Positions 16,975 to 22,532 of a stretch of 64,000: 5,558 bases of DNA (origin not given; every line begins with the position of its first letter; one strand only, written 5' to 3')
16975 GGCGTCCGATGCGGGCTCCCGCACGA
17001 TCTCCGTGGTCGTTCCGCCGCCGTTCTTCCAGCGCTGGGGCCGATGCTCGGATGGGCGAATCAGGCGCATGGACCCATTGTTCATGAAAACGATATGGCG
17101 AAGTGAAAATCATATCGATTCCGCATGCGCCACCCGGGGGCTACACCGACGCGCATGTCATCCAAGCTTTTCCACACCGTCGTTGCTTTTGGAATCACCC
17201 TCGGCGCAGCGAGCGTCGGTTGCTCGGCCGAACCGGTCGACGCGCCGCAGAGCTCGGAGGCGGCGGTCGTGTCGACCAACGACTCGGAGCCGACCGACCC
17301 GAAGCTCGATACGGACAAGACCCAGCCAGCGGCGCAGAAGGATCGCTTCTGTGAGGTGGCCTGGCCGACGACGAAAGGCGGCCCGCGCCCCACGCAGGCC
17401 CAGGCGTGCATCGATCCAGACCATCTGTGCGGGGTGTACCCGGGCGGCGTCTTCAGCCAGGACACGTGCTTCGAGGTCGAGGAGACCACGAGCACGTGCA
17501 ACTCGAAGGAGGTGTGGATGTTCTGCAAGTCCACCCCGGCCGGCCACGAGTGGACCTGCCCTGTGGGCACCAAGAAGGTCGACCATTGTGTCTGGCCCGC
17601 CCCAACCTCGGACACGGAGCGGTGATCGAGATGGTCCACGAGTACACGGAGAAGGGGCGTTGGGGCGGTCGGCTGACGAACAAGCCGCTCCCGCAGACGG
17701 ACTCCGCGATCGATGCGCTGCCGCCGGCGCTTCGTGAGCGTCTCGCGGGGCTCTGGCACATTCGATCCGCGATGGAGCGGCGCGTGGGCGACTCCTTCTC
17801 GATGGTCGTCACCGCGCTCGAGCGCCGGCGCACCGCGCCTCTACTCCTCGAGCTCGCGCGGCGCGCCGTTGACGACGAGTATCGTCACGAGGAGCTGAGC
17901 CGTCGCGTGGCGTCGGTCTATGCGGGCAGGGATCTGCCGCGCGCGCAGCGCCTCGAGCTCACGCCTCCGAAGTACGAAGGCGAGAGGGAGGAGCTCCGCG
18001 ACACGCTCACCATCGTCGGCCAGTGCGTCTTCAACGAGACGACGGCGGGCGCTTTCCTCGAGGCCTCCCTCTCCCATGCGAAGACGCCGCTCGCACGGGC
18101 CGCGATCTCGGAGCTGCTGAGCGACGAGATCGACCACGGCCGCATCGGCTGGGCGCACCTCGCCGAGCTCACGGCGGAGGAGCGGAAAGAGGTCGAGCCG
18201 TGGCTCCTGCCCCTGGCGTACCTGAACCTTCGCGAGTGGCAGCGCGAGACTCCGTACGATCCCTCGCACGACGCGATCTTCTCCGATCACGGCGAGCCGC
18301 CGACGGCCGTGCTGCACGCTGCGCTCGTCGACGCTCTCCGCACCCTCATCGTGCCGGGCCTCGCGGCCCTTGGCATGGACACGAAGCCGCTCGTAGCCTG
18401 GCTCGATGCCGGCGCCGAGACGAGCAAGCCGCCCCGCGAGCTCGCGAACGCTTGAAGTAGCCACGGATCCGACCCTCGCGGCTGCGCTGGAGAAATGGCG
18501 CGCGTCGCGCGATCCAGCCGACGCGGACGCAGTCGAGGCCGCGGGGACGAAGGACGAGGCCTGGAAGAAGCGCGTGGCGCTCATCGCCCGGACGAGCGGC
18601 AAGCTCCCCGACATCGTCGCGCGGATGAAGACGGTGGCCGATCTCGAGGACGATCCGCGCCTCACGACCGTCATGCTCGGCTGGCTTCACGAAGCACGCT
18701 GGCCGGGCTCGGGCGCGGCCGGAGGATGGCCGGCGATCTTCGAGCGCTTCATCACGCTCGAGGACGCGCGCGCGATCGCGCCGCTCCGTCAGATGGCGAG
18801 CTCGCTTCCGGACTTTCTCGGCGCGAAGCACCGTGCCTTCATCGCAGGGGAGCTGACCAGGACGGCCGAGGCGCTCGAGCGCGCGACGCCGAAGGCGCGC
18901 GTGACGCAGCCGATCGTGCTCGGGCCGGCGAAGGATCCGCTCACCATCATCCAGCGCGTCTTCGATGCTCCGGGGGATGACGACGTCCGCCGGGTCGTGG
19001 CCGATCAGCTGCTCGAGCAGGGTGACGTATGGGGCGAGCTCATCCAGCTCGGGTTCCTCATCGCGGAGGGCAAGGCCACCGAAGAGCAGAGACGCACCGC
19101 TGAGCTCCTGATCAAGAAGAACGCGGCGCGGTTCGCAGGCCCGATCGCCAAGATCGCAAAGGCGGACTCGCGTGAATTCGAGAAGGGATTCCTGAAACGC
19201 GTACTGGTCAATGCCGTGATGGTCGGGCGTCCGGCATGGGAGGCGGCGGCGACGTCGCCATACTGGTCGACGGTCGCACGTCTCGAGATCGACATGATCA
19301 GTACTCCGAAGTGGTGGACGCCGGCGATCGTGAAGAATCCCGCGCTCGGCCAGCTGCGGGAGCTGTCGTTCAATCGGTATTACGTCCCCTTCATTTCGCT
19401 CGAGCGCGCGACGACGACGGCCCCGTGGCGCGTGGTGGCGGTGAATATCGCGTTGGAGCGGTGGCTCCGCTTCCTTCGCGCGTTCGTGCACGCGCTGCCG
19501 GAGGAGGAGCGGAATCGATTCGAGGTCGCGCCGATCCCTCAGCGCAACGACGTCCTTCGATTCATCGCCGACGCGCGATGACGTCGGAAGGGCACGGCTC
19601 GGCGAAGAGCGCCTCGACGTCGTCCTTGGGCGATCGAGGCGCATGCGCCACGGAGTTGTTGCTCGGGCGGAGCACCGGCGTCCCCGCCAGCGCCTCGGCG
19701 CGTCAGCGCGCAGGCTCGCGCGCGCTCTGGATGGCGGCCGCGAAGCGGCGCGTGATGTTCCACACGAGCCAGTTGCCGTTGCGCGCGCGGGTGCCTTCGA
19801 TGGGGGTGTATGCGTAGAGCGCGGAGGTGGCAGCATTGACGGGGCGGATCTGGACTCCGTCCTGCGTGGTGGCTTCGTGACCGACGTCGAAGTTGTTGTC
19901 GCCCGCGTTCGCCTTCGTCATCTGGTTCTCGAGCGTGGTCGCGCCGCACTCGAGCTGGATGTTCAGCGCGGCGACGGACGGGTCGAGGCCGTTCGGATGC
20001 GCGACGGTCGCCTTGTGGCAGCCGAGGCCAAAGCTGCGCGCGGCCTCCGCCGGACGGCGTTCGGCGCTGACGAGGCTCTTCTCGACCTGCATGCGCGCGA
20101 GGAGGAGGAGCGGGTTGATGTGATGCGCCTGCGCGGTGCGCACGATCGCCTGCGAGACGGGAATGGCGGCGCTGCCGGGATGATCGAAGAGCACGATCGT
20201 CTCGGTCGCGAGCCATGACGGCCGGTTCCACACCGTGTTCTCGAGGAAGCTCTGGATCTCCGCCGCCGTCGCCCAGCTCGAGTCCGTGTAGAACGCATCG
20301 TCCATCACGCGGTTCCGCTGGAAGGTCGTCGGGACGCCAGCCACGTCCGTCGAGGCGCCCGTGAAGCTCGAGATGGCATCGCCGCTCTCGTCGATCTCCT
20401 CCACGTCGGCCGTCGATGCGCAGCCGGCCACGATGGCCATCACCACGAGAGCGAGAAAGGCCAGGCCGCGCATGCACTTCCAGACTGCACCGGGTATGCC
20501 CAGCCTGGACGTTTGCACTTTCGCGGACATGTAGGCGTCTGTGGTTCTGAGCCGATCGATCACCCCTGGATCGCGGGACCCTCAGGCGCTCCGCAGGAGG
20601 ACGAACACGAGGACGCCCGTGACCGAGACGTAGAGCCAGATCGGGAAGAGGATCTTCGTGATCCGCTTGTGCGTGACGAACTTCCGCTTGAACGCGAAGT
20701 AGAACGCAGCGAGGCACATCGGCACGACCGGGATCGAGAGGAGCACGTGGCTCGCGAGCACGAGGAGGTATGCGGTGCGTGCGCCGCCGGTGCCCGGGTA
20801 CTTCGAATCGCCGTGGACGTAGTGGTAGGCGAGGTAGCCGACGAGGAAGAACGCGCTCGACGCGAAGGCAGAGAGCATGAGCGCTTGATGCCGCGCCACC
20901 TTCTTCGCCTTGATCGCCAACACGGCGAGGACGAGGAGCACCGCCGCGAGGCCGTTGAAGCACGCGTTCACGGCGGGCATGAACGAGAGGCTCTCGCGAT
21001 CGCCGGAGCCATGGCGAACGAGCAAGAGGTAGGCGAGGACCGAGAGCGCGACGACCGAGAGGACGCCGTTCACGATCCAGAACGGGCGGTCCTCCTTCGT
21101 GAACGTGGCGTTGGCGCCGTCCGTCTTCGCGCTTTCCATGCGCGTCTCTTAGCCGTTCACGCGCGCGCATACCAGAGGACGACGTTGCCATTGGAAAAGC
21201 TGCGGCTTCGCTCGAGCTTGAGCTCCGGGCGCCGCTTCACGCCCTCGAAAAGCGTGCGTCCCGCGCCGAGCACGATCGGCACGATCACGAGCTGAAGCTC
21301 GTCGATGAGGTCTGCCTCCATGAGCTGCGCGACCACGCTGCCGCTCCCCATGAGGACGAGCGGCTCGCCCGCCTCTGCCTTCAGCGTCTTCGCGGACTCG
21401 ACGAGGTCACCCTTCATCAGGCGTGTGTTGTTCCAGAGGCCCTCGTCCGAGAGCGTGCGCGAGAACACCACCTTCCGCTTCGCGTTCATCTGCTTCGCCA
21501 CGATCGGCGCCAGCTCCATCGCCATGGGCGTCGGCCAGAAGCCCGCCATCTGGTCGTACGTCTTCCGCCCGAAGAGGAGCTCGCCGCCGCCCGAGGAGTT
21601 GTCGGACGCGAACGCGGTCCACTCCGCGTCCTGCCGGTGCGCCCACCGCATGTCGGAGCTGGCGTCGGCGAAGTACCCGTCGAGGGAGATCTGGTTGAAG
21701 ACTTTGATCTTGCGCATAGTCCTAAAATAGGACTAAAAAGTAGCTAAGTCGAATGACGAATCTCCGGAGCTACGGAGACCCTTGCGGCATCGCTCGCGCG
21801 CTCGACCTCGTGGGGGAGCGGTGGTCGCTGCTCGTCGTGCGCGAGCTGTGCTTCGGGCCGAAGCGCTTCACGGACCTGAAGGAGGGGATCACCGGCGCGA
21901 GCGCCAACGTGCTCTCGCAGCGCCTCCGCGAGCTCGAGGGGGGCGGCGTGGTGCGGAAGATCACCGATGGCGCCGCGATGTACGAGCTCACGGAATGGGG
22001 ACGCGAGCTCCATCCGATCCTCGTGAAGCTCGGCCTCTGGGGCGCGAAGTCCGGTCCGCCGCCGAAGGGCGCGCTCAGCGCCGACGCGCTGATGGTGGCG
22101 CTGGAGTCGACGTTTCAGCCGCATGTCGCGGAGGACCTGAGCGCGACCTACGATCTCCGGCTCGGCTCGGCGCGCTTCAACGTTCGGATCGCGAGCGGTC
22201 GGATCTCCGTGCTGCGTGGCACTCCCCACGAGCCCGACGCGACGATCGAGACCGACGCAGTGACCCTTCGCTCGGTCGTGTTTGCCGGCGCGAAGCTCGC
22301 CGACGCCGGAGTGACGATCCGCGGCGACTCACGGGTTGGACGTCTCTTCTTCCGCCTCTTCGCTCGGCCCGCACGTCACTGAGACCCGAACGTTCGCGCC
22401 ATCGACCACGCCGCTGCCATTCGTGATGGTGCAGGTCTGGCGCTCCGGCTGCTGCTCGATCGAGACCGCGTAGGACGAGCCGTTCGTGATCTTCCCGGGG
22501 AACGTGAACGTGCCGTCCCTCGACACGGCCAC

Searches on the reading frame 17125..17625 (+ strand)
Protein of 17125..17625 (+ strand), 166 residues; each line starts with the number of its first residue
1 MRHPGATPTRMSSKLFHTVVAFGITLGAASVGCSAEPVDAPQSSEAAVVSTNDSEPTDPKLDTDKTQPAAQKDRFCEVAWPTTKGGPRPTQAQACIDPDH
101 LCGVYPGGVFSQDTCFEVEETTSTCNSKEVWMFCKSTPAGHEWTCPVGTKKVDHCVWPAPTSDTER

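Call 7: search_protein_families(library=pfam, proteins=[window:17125-17625:+], max_evalue=1)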
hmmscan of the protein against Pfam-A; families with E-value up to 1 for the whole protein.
window:17125-17625:+ (166 aa): 0 families

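Call 8: search_protein_families(library=ncbifam, proteins=[window:17125-17625:+], max_evalue=1)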
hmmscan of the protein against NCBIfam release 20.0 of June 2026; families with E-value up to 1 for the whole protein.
window:17125-17625:+ (166 aa): 0 families

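Call 50: find_homologous_proteins(query=window:17125-17625:+)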
Query window:17125-17625:+ (166 aa): 26 proteins with E <= 0.001 among 81 candidates.
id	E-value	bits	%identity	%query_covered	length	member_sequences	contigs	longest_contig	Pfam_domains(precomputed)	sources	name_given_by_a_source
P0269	3.9e-110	383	100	100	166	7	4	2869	-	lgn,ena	-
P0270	2.7e-76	273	79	90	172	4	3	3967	-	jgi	jgi:hypothetical protein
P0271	7.2e-64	233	72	90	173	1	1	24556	-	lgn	-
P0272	1.1e-62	229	74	90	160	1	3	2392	-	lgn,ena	-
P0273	3.9e-62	227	71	90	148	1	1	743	-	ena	-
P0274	1.2e-60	222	64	96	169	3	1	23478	-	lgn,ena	-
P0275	2.4e-54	202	65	90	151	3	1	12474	-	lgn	-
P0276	5.9e-52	194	59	96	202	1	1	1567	-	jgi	-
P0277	4.8e-47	178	58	91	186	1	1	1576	-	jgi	jgi:hypothetical protein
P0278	2.7e-38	149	49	89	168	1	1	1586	-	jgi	-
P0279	9.7e-37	144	46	95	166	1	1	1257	-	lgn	-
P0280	8.0e-35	138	56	84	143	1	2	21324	-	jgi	jgi:hypothetical protein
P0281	1.5e-33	134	47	89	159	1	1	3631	-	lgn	-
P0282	1.7e-33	134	52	90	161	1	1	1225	-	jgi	jgi:hypothetical protein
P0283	1.9e-33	134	53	91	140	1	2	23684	-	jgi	jgi:hypothetical protein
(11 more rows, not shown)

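Call 52: find_encoding_contigs(protein=P0275, flank=10000, max_places=2)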
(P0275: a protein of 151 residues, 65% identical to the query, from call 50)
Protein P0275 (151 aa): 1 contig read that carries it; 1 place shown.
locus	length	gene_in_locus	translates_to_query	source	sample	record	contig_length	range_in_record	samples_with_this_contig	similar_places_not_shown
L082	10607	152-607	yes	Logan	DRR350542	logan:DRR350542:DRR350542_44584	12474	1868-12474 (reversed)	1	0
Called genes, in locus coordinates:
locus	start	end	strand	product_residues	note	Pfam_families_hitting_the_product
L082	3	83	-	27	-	?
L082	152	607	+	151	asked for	-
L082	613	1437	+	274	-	-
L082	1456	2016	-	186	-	PF04238:DUF420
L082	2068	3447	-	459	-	PF00282:Pyridoxal_deC, PF00155:Aminotran_1_2 (weak), PF01212:Beta_elim_lyase (weak)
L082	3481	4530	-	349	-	PF06325:PrmA, PF13847:Methyltransf_31 (weak), PF13649:Methyltransf_25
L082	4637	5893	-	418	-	PF27117:FliB_C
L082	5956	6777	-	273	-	-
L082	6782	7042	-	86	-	-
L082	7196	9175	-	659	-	PF17795:Vault_3 (faint), PF11978:MVP_shoulder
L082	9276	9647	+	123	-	-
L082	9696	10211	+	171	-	-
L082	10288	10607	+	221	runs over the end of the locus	-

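Call 53: find_encoding_contigs(protein=P0271, flank=10000, max_places=2)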
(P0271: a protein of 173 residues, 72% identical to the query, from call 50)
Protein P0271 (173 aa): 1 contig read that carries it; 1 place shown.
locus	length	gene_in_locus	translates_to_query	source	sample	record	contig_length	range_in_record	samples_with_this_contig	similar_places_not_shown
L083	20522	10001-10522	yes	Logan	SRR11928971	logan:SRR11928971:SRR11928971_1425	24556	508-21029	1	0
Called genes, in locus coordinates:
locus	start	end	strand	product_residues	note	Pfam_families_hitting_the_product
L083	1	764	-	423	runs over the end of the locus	?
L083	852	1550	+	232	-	PF00756:Esterase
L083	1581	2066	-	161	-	-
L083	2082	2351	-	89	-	-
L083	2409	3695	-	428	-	PF13289:SIR2_2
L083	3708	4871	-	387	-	PF17996:CE2_N, PF00657:Lipase_GDSL, PF13472:Lipase_GDSL_2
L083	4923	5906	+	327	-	PF04542:Sigma70_r2, PF22029:PhyR_sigma2 (weak), PF08281:Sigma70_r4_2, PF04545:Sigma70_r4 (weak)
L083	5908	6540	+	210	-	PF02798:GST_N (weak), PF13417:GST_N_3, PF13409:GST_N_2, PF00043:GST_C, PF13410:GST_C_2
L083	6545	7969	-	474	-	PF01262:AlaDh_PNT_C (faint), PF03486:HI0933_like (faint), PF07992:Pyr_redox_2, PF00890:FAD_binding_2 (weak), PF12831:FAD_oxidored, PF13738:Pyr_redox_3, PF00070:Pyr_redox, PF02852:Pyr_redox_dim, +2 more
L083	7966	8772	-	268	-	PF08668:HDOD, PF01966:HD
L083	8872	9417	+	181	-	PF00149:Metallophos (weak), PF12850:Metallophos_2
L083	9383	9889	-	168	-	PF05962:HutD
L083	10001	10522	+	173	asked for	-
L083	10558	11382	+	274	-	-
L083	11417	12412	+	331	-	-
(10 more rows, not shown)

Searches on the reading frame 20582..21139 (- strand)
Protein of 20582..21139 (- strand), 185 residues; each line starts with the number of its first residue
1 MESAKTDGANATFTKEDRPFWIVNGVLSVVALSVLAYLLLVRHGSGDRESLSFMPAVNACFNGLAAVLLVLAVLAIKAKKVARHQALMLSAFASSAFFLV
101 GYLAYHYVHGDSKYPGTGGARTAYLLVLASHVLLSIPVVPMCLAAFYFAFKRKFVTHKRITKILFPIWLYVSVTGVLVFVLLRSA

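Call 64: search_protein_families(library=pfam, proteins=[window:20582-21139:-], max_evalue=0.001)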
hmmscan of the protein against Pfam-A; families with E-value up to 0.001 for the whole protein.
window:20582-21139:- (185 aa): 2 families
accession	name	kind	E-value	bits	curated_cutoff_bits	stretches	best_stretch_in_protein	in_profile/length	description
PF04238.17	DUF420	-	1.3e-38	132.7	30.5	1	54-182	1-130/130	Protein of unknown function (DUF420)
PF16212.11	PhoLip_ATPase_C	-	0.00078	19.7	28.3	0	12-154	109-248/251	Phospholipid-translocating P-type ATPase C-terminal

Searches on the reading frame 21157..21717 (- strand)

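Call 64: search_protein_families(library=pfam, proteins=[window:21157-21717:-], max_evalue=0.001)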
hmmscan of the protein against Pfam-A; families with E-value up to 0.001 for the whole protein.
window:21157-21717:- (186 aa): 1 family
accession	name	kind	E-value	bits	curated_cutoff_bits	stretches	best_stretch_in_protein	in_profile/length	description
PF01872.23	RibD_C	-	1.4e-24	87.5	24.1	1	3-179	2-196/197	RibD C-terminal domain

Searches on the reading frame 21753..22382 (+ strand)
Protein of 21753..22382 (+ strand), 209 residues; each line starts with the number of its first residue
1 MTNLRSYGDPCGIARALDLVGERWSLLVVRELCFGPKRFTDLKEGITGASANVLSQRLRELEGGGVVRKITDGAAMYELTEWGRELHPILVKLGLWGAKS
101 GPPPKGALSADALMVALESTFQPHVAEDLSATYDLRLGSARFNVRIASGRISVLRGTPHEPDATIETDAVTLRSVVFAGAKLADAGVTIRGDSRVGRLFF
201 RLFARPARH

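Call 64: search_protein_families(library=pfam, proteins=[window:21753-22382:+], max_evalue=0.001)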
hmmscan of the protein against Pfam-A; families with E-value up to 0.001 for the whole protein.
window:21753-22382:+ (209 aa): 1 family
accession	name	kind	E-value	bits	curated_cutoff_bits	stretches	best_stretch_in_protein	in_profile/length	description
PF01638.23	HxlR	-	1.6e-19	70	20.8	1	19-100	1-86/91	HxlR-like helix-turn-helix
